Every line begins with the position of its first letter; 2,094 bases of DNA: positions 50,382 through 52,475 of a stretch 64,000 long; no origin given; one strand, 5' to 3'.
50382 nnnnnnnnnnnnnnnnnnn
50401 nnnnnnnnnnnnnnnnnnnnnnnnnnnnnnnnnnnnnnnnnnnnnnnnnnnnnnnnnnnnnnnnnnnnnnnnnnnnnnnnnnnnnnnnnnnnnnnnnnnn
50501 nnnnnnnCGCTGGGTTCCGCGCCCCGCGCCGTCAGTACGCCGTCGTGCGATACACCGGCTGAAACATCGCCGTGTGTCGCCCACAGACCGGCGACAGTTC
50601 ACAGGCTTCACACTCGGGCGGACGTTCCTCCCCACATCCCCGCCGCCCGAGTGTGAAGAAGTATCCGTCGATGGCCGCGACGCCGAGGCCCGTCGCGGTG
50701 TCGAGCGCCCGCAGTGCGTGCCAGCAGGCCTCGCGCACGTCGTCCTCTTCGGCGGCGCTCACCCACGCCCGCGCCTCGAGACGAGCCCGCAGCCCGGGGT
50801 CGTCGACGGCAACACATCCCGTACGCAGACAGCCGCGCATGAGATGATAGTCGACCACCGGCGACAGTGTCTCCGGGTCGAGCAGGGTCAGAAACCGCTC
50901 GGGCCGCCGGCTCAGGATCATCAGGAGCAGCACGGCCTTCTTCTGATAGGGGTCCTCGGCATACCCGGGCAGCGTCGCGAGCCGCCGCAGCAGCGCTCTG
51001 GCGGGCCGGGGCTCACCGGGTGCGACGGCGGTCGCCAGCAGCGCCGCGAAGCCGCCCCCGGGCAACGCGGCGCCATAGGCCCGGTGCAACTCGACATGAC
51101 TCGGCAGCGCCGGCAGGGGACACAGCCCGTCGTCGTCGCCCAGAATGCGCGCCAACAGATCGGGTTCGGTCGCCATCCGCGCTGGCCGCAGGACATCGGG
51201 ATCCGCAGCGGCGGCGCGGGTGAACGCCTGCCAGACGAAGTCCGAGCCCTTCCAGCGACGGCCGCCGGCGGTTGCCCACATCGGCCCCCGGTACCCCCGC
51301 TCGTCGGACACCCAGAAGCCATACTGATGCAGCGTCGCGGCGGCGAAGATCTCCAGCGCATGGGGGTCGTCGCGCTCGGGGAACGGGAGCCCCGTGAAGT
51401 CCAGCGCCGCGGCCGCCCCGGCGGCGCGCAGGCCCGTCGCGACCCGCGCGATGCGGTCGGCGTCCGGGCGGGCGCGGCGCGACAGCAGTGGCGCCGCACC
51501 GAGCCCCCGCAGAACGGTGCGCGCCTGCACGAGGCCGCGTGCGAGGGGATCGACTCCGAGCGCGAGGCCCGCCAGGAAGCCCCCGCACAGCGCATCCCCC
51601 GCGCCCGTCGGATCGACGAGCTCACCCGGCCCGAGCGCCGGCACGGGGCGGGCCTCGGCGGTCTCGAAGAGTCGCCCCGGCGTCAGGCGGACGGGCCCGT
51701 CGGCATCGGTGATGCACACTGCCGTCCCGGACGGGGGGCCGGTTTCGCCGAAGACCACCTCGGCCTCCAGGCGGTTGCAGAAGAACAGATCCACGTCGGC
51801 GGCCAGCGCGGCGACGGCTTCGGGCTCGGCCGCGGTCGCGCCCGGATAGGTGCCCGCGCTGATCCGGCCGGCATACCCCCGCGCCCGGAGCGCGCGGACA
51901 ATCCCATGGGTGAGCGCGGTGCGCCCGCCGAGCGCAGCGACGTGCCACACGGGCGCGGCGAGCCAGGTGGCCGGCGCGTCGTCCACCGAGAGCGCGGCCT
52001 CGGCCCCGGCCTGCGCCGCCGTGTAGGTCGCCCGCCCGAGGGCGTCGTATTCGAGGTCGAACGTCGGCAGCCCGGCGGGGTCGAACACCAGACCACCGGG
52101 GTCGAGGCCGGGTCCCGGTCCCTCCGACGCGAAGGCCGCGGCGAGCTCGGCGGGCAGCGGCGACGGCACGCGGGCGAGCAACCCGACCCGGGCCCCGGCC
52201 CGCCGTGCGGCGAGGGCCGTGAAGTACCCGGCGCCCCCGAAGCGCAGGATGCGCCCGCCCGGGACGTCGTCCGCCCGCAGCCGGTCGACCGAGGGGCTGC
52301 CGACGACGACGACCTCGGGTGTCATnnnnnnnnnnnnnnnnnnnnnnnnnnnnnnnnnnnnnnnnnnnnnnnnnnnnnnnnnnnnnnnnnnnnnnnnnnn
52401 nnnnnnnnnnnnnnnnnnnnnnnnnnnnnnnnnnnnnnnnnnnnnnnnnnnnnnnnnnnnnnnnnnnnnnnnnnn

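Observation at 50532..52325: PfkB kinase fused to a Qng1 (DUF2419) queuosine-5'-phosphate hydrolase domain: a possible one-polypeptide queuosine-to-queuine salvage route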

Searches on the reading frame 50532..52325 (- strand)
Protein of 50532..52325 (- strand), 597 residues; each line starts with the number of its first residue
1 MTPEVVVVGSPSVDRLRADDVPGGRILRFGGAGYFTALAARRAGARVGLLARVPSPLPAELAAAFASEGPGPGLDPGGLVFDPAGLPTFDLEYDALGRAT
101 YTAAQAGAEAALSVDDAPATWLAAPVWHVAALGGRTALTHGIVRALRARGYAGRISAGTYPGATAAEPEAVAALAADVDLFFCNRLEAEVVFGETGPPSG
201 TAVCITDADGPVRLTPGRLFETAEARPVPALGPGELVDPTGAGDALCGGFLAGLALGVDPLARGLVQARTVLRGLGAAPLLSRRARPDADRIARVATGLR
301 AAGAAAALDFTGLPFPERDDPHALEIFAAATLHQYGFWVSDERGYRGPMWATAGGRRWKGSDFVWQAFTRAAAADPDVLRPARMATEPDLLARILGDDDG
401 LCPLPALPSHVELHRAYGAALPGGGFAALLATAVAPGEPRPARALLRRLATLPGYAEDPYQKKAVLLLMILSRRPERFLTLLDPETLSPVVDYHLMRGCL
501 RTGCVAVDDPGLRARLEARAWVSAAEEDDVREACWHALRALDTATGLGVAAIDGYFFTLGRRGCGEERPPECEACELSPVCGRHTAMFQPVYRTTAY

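Call 3: search_protein_families(library=pfam, proteins=[window:50532-52325:-], max_evalue=0.01)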
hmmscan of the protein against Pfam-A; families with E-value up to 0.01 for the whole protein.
window:50532-52325:- (597 aa): 1 family
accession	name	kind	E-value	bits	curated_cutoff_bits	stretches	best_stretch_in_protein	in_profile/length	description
PF00294.29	PfkB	-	9.7e-10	38.7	25.8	1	169-258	175-273/302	pfkB family carbohydrate kinase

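Call 4: search_protein_families(library=ncbifam, proteins=[window:50532-52325:-], max_evalue=0.01)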
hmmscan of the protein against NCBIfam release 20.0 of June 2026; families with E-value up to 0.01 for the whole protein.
window:50532-52325:- (597 aa): 0 families

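Call 7: find_homologous_proteins(query=window:50532-52325:-, max_evalue=0.001)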
Query window:50532-52325:- (597 aa): 107 proteins with E <= 0.001 among 8000 candidates.
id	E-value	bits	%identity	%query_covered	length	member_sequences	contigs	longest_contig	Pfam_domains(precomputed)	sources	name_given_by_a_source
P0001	0.0e+0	1321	100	100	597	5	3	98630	PF00294.30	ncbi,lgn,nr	ncbi:PfkB family carbohydrate kinase [Myxococcota bacterium]|nr:PfkB family carbohydrate kinase [Myx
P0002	8.9e-242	822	83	74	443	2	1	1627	PF00294.30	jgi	jgi:hypothetical protein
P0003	9.1e-207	707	60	100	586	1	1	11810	PF00294.30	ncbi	ncbi:MAG: PfkB family carbohydrate kinase [Pseudomonadota bacterium]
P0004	2.3e-191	656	56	99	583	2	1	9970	PF00294.30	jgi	-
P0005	8.7e-174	598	55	99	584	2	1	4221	PF00294.30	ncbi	-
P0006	7.3e-172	592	54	100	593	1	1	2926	PF00294.30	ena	-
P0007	6.0e-168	579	54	100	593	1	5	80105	PF00294.30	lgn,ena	-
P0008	2.5e-163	563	52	100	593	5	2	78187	PF00294.30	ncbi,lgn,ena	-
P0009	5.2e-163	562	50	100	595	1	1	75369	PF10343.15,PF00294.30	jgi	-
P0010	1.2e-161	558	50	100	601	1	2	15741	PF00294.30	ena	-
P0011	1.2e-161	558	50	100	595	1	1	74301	PF10343.15,PF00294.30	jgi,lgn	jgi:ribokinase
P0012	1.6e-161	557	50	100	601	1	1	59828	PF00294.30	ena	-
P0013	7.8e-161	555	51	100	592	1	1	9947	PF00294.30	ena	-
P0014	2.3e-160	554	49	99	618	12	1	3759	PF00294.30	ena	-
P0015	4.0e-160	553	50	100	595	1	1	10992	PF00294.30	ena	-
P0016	1.1e-159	551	50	100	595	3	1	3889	PF10343.15,PF00294.30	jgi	-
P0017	1.4e-158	548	49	100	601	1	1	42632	PF00294.30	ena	-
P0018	1.2e-157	545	51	100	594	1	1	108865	PF00294.30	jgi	jgi:sugar/nucleoside kinase (ribokinase family)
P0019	2.0e-157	544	50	100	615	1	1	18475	PF00294.30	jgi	jgi:sugar/nucleoside kinase (ribokinase family)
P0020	7.0e-157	542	50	100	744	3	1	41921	PF13673.14,PF13508.14,PF00294.30,PF00583.32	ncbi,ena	-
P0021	7.2e-157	542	48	100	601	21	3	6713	PF00294.30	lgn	-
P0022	2.0e-156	541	48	100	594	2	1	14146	PF00294.30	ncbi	-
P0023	2.8e-156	540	49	100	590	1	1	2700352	PF00294.30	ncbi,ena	-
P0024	4.8e-156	539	50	100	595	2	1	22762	PF00294.30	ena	-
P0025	7.2e-156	539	48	100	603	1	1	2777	PF00294.30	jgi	jgi:sugar/nucleoside kinase (ribokinase family)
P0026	1.3e-155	538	48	100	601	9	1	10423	PF00294.30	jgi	jgi:ribokinase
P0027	1.4e-154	534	48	100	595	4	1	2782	PF00294.30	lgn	-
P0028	2.6e-154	534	48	100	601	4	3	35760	PF00294.30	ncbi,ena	-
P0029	4.5e-154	533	50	99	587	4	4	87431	PF00294.30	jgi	-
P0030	1.2e-153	531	48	100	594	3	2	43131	PF00294.30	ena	-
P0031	4.4e-153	530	48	100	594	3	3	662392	PF00294.30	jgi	jgi:sugar/nucleoside kinase (ribokinase family)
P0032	5.0e-153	529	48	100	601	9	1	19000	PF00294.30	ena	-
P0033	6.5e-153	529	48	100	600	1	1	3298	PF00294.30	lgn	-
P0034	8.6e-153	529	48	100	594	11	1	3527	PF00294.30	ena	-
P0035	1.3e-152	528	49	99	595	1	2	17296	PF00294.30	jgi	-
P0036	1.6e-151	524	48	100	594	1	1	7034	PF00294.30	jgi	jgi:sugar/nucleoside kinase (ribokinase family)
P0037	3.0e-151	523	47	100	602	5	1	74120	PF00294.30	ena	-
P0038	3.7e-151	523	50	99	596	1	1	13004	PF00294.30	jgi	jgi:sugar/nucleoside kinase (ribokinase family)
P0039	2.6e-150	520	51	99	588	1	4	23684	PF00294.30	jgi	jgi:ribokinase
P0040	9.7e-150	518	48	100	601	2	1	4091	PF00294.30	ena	-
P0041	9.9e-150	518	47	100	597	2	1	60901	PF00294.30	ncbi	-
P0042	1.9e-149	517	49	95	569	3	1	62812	PF10343.15,PF00294.30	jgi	jgi:sugar/nucleoside kinase (ribokinase family)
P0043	4.3e-149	516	50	100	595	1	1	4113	PF00294.30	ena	-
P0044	5.4e-149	516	47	100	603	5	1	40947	PF10343.15,PF00294.30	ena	-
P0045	1.2e-148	515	48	100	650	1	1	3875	PF00294.30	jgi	jgi:sugar/nucleoside kinase (ribokinase family)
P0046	4.7e-148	513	47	100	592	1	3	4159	PF00294.30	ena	-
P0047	8.8e-148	512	48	100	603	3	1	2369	PF00294.30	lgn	-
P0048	1.6e-147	511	45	100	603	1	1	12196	PF00294.30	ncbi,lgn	-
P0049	1.7e-146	508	47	100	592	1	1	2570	PF00294.30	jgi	-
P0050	5.1e-146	506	47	100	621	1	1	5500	PF00294.30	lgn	-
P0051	1.1e-145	505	45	100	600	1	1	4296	PF00294.30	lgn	-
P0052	1.9e-145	504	46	100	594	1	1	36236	PF00294.30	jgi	jgi:sugar/nucleoside kinase (ribokinase family)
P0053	3.0e-145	504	49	100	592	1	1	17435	PF00294.30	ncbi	-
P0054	3.7e-145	503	48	95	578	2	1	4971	PF00294.30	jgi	-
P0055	3.9e-145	503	47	98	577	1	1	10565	PF00294.30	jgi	jgi:sugar/nucleoside kinase (ribokinase family)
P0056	7.9e-145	502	45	100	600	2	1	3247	PF00294.30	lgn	-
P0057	1.8e-144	501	49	100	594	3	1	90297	PF00294.30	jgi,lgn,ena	-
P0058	2.5e-143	497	49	100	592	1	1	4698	PF00294.30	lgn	-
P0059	1.1e-142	495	50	100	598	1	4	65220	PF00294.30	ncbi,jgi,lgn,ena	-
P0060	9.4e-142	492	47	95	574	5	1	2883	PF00294.30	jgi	jgi:ribokinase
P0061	1.4e-141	492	46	100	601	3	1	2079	PF00294.30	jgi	jgi:2-dehydro-3-deoxygluconokinase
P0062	7.2e-141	489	48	91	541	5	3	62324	PF10343.15,PF00294.30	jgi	-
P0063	1.4e-140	488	45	100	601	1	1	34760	PF00294.30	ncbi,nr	ncbi:MAG: carbohydrate kinase family protein [Actinomycetota bacterium]|nr:carbohydrate kinase famil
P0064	2.7e-140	487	48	86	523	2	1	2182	PF10343.15,PF00294.30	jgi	-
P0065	2.8e-140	487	45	100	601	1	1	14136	PF00294.30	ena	-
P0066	3.3e-140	487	46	100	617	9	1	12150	PF00294.30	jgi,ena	-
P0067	5.4e-140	486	47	95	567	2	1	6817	PF00294.30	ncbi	-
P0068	1.2e-139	485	48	99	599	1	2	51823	PF00294.30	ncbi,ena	-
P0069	1.9e-139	484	46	100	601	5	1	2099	PF00294.30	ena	-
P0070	4.8e-139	483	44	100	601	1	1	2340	PF00294.30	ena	-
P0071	6.7e-139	483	45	96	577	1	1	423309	PF00294.30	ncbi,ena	-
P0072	1.3e-138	482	48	100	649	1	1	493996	PF00294.30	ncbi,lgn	-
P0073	2.6e-138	481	46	100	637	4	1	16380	PF00294.30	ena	-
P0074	7.6e-138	479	46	100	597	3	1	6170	PF00294.30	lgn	-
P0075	7.8e-138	479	45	100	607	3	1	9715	PF00294.30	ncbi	-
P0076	8.8e-138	479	45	100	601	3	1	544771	PF00294.30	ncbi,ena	-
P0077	1.2e-137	479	48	86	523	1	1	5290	PF10343.15,PF00294.30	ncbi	-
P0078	2.5e-137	477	45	100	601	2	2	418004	PF00294.30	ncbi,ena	-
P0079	3.3e-137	477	50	100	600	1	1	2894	PF00294.30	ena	-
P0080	9.9e-137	475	44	100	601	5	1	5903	PF00294.30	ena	-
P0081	1.3e-136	475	44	100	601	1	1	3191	PF00294.30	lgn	-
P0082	2.0e-136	474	45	100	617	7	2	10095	PF00294.30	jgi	-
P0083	2.4e-136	474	44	100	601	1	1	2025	PF00294.30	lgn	-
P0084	8.5e-136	472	46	91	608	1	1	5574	PF00294.30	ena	-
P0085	1.4e-135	472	45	100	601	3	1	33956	PF00294.30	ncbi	-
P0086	1.8e-135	471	45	100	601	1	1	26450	PF00294.30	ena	-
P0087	3.5e-135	470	45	100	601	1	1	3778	PF00294.30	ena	-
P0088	3.6e-135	470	46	100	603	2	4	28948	PF00294.30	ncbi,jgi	-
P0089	5.2e-135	470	49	86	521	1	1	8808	PF00294.30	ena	-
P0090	2.2e-134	468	43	100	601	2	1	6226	PF00294.30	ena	-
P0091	1.0e-133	466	45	100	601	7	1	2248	PF00294.30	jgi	-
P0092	1.3e-133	465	48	86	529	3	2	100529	PF00294.30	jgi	-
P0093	5.2e-133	463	50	82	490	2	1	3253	PF00294.30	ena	-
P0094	2.5e-132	461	45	100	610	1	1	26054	PF00294.30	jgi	-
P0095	7.6e-131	456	45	100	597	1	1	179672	PF00294.30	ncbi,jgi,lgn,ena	-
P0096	1.7e-130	455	48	100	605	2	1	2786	PF00294.30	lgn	-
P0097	3.4e-130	454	44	95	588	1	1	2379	PF00294.30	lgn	-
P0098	2.1e-127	445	44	100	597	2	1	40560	PF00294.30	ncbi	-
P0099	5.6e-127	443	48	100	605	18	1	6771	PF00294.30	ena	-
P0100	3.7e-126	441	48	76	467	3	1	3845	PF00294.30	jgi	jgi:hypothetical protein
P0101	9.6e-126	439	45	95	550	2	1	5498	PF00294.30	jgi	jgi:sugar/nucleoside kinase (ribokinase family)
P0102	3.6e-120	421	47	100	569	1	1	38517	PF00294.30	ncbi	-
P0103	7.9e-115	403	48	72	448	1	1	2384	PF00294.30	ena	-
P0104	2.7e-113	398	53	61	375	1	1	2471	PF10343.15,PF00294.30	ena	-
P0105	1.2e-105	373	47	72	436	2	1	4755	PF00294.30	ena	-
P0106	3.5e-94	335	40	99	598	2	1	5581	PF10343.15,PF00294.30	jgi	jgi:sugar/nucleoside kinase (ribokinase family)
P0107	2.4e-86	309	34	99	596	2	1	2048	PF10343.15,PF00294.30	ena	-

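Call 9: search_protein_families(library=pfam, alignment_id=A1, max_evalue=1)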
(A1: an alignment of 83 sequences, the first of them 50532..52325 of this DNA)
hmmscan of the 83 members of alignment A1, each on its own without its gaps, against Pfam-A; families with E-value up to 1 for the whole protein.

A. member 1, window:50532-52325:- (597 aa): 1 family
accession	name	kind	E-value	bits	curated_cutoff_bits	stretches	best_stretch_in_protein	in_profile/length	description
PF00294.29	PfkB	-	9.7e-10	38.7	25.8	1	169-258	175-273/302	pfkB family carbohydrate kinase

B. families by the number of members that match (of 83 scanned): 24 families
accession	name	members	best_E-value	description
PF00294.29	PfkB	83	8.1e-25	pfkB family carbohydrate kinase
PF10343.14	Q_salvage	20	8.8e-09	Queuosine salvage protein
PF10708.14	DUF2510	12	0.0017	Protein of unknown function (DUF2510)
PF10576.14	EndIII_4Fe-2S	9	0.034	Iron-sulfur binding domain of endonuclease III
PF02467.21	Whib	7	0.024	Transcription factor WhiB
PF09402.16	MSC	2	0.093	Man1-Src1p-C-terminal domain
PF01048.26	PNP_UDP_1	1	0.0057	Phosphorylase superfamily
PF16934.11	Mersacidin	1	0.028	Two-component Enterococcus faecalis cytolysin (EFC)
PF03872.18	RseA_N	1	0.041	Anti sigma-E protein RseA, N-terminal domain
PF12804.13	NTP_transf_3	1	0.056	MobA-like NTP transferase domain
PF13318.11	AtzG-like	1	0.064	1-carboxybiuret hydrolase subunit AtzG-like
PF24098.1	DUF7380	1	0.079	Domain of unknown function (DUF7380)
PF01256.23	Carb_kinase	1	0.08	NAD(P)H-hydrate dehydratase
PF01918.27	Alba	1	0.092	Alba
PF02985.28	HEAT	1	0.1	HEAT repeat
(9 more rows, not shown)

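Call 10: search_solved_structures(query=A1, max_evalue=1, show_alignments=0)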
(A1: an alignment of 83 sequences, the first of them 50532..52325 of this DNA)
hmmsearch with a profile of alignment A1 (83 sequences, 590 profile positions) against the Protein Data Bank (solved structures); distinct sequences matched with E-value up to 1: 100 (the best 60 are shown).
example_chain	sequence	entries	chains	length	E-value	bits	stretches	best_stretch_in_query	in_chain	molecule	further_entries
3kd6_A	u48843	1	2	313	3.4e-18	68.7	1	5-256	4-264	Carbohydrate kinase, PfkB family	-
1v19_A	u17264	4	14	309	2.4e-17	65.9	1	25-249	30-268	2-KETO-3-DEOXYGLUCONATE KINASE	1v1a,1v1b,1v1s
5ey7_A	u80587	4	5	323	1.1e-14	57.1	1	10-270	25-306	Fructokinase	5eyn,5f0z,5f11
5ygg_A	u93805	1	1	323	4.2e-14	55.2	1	10-270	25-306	Fructokinase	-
2c49_A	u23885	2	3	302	7.1e-14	54.5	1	24-267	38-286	SUGAR KINASE MJ0406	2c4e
1tyy_A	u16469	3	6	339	8.8e-14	54.1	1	5-269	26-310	putative sugar kinase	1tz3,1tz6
6znx_A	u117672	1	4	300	2.9e-12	49.1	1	21-266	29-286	Ribokinase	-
8cqx_A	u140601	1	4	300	4.9e-12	48.4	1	21-266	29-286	Ribokinase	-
3i3y_A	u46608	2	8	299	5.6e-12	48.2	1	168-258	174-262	Carbohydrate kinase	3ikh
4x8f_A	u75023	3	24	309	6.2e-12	48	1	22-268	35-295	Ribokinase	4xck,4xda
2nwh_A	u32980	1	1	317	8.9e-12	47.5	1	21-262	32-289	carbohydrate kinase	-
3h49_A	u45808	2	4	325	3.5e-11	45.6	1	25-268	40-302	Ribokinase | Uncharacterized sugar kinase ydjH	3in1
8iwl_A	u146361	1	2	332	6.4e-11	44.7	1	3-264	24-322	Uncharacterized sugar kinase YdjH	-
3lhx_A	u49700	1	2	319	2.5e-10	42.7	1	8-265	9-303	Ketodeoxygluconokinase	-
1gqt_A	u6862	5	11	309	4.6e-10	41.9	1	20-267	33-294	RIBOKINASE | PROTEIN (RIBOKINASE)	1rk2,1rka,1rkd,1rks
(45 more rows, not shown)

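Call 25: find_encoding_contigs(protein=P0023, flank=8000, max_places=2)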
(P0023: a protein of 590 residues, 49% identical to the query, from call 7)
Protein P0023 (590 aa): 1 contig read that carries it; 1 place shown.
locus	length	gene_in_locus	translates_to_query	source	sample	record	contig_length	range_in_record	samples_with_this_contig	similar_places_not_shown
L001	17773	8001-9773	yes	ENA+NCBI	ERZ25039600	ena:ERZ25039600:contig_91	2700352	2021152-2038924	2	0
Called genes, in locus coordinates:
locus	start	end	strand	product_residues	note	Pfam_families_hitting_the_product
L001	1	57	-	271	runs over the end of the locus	PF00482:T2SSF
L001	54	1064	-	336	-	PF00437:T2SSE, PF13191:AAA_16 (weak)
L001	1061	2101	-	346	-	-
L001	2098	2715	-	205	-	PF16976:RcpC (weak)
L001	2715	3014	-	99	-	-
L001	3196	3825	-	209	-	PF02630:SCO1-SenC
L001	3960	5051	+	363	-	PF01926:MMR_HSR1, PF02421:FeoB_N, PF06071:YchF-GTPase_C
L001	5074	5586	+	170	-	PF14512:TM1586_NiRdase (faint), PF00881:Nitroreductase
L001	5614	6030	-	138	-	-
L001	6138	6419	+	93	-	-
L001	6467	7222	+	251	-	PF00657:Lipase_GDSL, PF13472:Lipase_GDSL_2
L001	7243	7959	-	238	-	PF00485:PRK, PF13238:AAA_18 (faint)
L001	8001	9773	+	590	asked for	PF00294:PfkB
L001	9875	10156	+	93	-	PF18905:DUF5661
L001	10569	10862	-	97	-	-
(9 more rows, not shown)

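Call 26: find_encoding_contigs(protein=P0076, flank=8000, max_places=2)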
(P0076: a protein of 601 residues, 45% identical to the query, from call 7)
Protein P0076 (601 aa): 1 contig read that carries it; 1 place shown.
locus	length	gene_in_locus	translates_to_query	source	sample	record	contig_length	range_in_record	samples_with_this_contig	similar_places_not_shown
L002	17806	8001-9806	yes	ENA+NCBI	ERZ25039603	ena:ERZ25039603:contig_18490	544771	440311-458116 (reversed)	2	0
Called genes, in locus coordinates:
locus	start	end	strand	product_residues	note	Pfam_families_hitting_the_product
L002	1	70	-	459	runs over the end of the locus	PF00120:Gln-synt_C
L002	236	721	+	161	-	PF04075:F420H2_quin_red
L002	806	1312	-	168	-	-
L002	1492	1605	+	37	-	-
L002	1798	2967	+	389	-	PF03435:Sacchrp_dh_NADP, PF16653:Sacchrp_dh_C (weak)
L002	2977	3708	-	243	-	-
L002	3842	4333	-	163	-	-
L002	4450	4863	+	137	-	-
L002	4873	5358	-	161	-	-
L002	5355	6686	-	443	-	PF02310:B12-binding, PF04055:Radical_SAM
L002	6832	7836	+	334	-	PF01926:MMR_HSR1, PF02421:FeoB_N, PF02824:TGS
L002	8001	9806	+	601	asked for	PF00294:PfkB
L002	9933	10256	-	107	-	-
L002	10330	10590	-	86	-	-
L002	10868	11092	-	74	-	PF01176:eIF-1a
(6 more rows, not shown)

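Call 55: predict_structure(alignment_id=A1)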
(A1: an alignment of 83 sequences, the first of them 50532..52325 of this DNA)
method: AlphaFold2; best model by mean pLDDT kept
length: 597 residues; sequences in the alignment: 83
mean_pLDDT: 92.1   pTM: 0.91
mean pLDDT of the five models: 92.1, 91.5, 90.5, 89.7, 89.7
residues with pLDDT >= 90: 483; 70-90: 87; 50-70: 23; < 50: 4
segments of 3 or more residues with pLDDT < 50: 594-597
pLDDT, mean of each block of 10 residues (from residue 1): 96 88 83 97 96 95 82 92 94 85 92 97 98 95 98 96 95 97 96 92 90 83 62 66 95 92 91 91 93 96 87 97 98 91 92 96 97 98 98 98 92 97 97 95 94 87 95 97 91 94 97 96 91 95 95 94 91 95 94 54
secondary structure, 60 per line:
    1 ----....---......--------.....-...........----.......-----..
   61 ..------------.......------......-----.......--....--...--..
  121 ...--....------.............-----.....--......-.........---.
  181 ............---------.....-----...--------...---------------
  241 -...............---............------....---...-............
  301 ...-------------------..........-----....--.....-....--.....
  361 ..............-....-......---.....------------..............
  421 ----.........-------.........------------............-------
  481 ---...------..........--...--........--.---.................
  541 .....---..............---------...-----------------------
elements in order: E5-8 E12-17 E26-30 H32-42 E47-53 H59-62 E75-81 E88-93 E99-105 H108-111 H119-123 E126-129 H136-148 E154-158 H161-166 H168-176 E180-184 H185-192 E202-206 E212-214 E223-225 H242-256 H260-271 H278-281 E285-287 H289-303 H323-332 E338-341 E344-348 E350-353 E356-359 H360-374 H376-379 H381-386 H390-394 H407-420 H425-433 H441-449 H462-473 H493-502 E505-507 H510-517 H524-545 H549-562

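Call 61: search_protein_families(library=pfam, proteins=[P0020], max_evalue=0.01)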
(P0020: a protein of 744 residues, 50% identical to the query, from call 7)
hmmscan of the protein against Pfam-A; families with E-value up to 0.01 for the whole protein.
P0020 (744 aa): 4 families
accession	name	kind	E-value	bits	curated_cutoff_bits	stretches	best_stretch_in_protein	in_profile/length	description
PF00294.29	PfkB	-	5.7e-16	59.2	25.8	1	174-399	33-275/302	pfkB family carbohydrate kinase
PF13508.13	Acetyltransf_7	-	7e-09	36.4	27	1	41-113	3-82/84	Acetyltransferase (GNAT) domain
PF13673.13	Acetyltransf_10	-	1.1e-08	35.5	23.6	1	39-120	29-114/128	Acetyltransferase (GNAT) domain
PF00583.31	Acetyltransf_1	-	9e-08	32.8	20.7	1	39-112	31-115/116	Acetyltransferase (GNAT) family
